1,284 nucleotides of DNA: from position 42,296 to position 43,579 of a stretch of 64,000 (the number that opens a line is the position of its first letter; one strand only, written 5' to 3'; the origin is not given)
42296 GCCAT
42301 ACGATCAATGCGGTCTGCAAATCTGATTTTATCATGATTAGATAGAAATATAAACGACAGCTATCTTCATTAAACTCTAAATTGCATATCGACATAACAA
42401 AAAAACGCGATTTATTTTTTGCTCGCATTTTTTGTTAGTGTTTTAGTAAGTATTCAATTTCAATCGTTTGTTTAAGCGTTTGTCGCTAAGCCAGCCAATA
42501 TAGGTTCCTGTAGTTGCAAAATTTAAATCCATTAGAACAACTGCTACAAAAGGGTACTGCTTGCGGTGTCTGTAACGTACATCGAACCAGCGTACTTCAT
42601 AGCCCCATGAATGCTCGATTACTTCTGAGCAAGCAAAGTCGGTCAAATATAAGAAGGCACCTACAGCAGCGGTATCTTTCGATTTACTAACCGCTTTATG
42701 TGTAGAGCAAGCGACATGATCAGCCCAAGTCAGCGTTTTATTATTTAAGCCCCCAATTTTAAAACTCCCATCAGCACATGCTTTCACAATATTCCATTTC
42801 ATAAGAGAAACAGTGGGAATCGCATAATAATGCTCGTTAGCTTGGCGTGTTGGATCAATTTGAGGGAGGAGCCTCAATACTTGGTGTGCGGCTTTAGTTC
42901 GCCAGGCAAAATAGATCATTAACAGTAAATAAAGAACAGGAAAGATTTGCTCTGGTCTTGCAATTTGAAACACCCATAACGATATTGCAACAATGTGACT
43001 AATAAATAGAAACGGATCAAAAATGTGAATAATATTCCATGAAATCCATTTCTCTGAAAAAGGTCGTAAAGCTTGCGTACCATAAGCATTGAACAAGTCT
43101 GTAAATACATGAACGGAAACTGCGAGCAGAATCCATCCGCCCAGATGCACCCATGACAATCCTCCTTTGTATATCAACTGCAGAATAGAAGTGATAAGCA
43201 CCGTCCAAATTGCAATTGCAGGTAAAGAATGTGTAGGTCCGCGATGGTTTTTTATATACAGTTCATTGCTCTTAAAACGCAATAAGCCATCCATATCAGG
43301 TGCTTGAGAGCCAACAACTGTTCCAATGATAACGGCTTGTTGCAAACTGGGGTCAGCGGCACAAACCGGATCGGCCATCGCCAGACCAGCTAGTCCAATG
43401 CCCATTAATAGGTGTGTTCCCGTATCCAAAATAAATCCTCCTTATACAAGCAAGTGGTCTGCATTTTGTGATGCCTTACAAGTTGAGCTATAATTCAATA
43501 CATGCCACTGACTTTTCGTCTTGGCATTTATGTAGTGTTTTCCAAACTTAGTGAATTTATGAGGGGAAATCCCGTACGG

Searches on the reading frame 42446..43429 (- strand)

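Call 50: search_protein_families(library=pfam, proteins=[window:42446-43429:-], max_evalue=0.00001)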
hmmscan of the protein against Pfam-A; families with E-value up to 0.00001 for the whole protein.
window:42446-43429:- (328 aa): 1 family
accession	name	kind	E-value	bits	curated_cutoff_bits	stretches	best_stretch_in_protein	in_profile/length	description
PF04307.19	YdjM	-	1.9e-36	125.6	29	1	1-180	1-172/176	YdjM inner membrane protein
